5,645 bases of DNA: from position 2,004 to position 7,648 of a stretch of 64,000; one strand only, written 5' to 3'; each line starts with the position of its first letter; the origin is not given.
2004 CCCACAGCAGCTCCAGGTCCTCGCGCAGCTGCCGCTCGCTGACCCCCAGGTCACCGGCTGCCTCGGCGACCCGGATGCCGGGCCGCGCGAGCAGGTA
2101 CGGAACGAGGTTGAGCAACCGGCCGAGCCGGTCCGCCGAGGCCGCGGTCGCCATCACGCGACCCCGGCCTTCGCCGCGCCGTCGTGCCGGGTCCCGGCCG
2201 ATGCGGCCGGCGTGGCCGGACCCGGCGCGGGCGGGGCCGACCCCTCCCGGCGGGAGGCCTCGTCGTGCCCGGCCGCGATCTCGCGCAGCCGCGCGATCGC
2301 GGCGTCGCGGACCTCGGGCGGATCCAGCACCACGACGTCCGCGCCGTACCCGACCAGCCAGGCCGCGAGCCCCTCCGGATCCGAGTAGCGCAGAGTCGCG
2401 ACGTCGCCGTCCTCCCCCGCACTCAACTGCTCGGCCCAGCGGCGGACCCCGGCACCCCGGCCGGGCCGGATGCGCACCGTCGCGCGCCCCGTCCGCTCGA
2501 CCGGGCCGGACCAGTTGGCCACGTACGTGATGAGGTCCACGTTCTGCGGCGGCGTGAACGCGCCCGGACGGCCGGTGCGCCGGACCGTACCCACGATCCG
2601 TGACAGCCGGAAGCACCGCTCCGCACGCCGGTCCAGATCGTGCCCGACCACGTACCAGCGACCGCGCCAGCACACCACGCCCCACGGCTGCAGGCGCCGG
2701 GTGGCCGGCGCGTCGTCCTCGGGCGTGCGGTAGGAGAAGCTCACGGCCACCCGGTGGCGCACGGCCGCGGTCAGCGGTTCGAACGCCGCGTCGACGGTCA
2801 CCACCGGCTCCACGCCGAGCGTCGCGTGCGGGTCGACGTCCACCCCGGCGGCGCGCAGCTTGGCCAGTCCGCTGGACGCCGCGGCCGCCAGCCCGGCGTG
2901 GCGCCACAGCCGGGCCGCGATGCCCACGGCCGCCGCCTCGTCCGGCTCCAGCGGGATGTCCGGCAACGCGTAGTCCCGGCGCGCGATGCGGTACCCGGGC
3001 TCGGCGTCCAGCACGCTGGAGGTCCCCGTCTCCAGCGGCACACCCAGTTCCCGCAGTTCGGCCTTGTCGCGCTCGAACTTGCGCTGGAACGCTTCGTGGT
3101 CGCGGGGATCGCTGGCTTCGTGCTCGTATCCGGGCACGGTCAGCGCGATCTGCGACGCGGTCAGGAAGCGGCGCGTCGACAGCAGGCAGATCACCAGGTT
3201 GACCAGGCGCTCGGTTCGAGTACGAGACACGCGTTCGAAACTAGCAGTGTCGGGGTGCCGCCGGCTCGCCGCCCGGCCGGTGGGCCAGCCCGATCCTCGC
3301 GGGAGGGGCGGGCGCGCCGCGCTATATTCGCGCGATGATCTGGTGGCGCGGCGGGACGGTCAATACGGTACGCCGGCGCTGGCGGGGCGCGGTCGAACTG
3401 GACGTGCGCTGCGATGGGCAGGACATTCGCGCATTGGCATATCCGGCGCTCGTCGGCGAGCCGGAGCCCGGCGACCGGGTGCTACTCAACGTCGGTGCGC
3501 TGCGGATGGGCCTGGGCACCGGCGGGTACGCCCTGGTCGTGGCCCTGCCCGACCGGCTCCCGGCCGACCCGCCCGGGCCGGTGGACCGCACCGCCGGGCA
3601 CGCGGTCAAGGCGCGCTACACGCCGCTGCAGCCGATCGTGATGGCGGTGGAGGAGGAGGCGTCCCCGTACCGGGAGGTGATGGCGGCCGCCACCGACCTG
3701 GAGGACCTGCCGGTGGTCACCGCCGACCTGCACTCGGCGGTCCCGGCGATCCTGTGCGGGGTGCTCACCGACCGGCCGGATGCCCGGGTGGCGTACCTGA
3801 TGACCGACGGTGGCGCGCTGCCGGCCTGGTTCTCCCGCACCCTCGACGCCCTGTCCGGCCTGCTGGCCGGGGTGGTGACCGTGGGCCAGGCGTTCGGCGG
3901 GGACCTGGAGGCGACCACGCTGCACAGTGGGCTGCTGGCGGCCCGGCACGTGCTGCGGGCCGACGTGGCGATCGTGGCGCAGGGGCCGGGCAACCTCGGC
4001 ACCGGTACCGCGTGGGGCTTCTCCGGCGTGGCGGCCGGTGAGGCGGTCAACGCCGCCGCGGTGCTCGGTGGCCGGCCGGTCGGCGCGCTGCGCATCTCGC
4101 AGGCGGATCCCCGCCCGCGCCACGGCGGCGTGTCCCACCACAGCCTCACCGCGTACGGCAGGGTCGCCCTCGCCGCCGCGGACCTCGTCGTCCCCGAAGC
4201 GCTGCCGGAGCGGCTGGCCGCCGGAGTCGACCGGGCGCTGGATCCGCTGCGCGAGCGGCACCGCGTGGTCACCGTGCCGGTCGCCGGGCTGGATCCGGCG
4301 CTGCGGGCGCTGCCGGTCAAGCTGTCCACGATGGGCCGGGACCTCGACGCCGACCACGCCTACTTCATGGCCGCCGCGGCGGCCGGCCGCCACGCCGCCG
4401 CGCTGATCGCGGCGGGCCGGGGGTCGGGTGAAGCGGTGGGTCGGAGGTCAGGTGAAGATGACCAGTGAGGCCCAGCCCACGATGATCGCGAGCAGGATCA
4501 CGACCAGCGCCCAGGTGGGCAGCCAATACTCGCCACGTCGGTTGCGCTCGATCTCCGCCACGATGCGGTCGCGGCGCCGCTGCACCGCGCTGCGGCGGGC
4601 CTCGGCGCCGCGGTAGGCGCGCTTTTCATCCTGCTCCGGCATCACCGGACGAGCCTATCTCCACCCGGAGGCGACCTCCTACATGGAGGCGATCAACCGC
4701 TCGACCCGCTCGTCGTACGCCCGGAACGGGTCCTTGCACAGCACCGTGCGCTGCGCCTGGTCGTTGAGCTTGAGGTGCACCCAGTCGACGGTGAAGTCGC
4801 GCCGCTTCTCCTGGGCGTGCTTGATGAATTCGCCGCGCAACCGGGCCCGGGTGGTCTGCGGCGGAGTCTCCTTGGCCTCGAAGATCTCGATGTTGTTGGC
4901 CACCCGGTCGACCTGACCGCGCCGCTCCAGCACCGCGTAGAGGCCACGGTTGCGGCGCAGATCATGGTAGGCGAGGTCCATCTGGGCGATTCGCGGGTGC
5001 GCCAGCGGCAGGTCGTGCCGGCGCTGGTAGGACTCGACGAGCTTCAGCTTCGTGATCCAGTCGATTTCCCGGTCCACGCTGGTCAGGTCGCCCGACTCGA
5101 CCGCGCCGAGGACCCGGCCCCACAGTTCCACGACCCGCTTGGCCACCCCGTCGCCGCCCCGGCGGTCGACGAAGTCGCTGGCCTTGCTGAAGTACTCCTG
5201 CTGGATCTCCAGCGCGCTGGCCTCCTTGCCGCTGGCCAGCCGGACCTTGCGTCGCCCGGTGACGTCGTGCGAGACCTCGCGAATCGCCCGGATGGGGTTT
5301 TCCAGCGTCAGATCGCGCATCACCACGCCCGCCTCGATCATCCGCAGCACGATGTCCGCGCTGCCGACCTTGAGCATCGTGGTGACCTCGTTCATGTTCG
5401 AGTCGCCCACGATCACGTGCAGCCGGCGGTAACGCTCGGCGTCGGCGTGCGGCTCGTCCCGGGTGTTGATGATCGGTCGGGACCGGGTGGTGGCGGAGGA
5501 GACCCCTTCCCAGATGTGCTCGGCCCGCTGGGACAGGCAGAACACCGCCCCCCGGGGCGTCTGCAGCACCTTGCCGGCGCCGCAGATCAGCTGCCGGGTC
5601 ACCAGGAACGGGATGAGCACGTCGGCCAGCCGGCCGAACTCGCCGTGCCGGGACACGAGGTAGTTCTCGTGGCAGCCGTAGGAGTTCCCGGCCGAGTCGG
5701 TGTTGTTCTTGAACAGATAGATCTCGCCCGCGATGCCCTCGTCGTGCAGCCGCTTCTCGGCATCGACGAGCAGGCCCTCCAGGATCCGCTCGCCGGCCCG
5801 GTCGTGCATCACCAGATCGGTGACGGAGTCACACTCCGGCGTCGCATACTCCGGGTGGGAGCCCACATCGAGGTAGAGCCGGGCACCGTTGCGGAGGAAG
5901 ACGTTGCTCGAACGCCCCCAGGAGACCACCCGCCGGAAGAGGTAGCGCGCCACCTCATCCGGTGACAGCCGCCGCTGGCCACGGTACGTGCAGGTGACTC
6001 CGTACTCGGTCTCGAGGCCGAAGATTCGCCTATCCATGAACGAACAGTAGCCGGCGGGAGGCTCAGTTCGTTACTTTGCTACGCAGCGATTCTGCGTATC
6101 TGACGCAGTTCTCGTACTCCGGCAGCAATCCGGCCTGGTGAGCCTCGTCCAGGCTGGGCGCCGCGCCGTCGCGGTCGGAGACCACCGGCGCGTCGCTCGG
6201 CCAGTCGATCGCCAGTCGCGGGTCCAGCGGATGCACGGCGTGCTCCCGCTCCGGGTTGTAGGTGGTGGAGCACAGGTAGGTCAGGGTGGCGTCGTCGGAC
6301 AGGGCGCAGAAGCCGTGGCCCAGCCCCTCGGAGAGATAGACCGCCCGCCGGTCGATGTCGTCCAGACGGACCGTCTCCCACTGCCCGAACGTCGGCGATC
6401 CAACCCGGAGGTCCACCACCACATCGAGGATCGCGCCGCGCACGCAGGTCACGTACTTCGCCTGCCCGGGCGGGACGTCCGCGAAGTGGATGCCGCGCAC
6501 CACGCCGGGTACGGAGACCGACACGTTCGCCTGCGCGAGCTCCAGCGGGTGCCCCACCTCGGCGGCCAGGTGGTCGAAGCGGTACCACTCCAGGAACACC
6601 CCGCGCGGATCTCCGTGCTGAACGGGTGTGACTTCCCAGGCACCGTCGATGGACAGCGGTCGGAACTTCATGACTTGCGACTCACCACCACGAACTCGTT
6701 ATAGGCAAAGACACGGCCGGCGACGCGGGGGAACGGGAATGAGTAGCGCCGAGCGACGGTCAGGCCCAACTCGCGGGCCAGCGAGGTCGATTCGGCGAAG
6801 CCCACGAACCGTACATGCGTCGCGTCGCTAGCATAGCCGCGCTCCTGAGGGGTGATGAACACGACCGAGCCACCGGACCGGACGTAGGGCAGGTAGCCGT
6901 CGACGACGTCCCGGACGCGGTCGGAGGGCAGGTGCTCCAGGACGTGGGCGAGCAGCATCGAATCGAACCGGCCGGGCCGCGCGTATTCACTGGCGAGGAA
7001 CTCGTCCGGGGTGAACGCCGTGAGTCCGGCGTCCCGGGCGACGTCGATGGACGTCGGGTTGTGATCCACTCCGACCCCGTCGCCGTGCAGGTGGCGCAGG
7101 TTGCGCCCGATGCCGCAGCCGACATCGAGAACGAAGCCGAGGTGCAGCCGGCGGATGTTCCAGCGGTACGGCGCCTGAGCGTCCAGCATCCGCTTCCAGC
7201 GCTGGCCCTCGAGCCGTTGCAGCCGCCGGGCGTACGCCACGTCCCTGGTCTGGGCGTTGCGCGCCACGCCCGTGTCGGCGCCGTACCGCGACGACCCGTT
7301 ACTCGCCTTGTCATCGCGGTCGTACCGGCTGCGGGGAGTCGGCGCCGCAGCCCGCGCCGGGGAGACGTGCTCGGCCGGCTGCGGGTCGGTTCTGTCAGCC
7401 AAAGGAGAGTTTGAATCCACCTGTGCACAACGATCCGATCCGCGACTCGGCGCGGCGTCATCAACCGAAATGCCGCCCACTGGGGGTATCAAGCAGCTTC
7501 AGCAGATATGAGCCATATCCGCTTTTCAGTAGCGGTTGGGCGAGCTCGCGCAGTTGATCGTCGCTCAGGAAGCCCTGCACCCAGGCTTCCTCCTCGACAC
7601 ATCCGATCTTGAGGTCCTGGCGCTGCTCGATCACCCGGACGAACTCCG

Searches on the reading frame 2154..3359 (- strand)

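Call 90: search_protein_families(library=pfam, proteins=[window:2154-3359:-], max_evalue=0.0001)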
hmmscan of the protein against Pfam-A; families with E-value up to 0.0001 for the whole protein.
window:2154-3359:- (401 aa): 2 families
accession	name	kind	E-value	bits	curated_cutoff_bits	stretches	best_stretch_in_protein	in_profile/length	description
PF13280.12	WYL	-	6.2e-20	71.4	21.8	1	192-255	2-65/70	WYL domain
PF25583.1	WCX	-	3.9e-17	62.8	23.9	1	291-362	3-76/76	WCX domain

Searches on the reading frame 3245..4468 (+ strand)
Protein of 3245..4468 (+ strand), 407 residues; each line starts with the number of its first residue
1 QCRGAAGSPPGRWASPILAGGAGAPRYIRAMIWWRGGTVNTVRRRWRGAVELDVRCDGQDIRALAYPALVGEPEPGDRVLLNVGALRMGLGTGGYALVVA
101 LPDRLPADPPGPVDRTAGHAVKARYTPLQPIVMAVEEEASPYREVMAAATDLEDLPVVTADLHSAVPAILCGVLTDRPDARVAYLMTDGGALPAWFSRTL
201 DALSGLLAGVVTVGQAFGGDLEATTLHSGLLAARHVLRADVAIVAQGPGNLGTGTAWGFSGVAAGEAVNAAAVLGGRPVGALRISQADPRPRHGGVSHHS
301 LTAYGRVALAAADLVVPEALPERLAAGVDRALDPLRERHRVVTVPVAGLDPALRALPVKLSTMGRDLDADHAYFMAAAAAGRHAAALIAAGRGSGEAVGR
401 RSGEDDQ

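Call 90: search_protein_families(library=pfam, proteins=[window:3245-4468:+], max_evalue=0.0001)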
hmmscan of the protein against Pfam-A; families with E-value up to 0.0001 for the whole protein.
window:3245-4468:+ (407 aa): 1 family
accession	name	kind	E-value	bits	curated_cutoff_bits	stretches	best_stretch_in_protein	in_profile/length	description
PF12982.12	DUF3866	-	3.3e-120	401.5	25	1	62-381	1-318/318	Protein of unknown function (DUF3866)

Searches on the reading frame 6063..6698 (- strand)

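Call 90: search_protein_families(library=pfam, proteins=[window:6063-6698:-], max_evalue=0.0001)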
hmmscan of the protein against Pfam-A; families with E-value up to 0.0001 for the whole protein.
window:6063-6698:- (211 aa): 1 family
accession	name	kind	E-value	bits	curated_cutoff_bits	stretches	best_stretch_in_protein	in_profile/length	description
PF00908.23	dTDP_sugar_isom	-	2.1e-59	200.4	27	1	15-184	2-167/168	dTDP-4-dehydrorhamnose 3,5-epimerase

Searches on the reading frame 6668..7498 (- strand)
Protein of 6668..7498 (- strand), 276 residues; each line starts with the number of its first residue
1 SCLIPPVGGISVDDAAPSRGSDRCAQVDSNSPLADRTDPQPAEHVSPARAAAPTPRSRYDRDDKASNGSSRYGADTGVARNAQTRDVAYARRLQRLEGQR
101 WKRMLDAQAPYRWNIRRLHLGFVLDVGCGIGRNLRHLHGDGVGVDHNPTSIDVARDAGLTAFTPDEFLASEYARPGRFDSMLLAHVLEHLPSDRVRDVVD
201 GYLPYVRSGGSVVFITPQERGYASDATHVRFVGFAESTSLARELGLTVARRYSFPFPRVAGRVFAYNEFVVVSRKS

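Call 90: search_protein_families(library=pfam, proteins=[window:6668-7498:-], max_evalue=0.0001)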
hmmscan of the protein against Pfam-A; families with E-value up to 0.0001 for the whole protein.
window:6668-7498:- (276 aa): 4 families
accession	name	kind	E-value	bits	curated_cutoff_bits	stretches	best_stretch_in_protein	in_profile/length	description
PF13489.12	Methyltransf_23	-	1.9e-08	34.6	27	1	122-230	25-133/164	Methyltransferase domain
PF13649.12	Methyltransf_25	-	4.9e-07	30.8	27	1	123-210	1-97/97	Methyltransferase domain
PF08241.18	Methyltransf_11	-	8.8e-07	29.9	21.2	1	124-214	1-95/95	Methyltransferase domain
PF08242.18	Methyltransf_12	-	8e-06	26.9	30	1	124-210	1-96/98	Methyltransferase domain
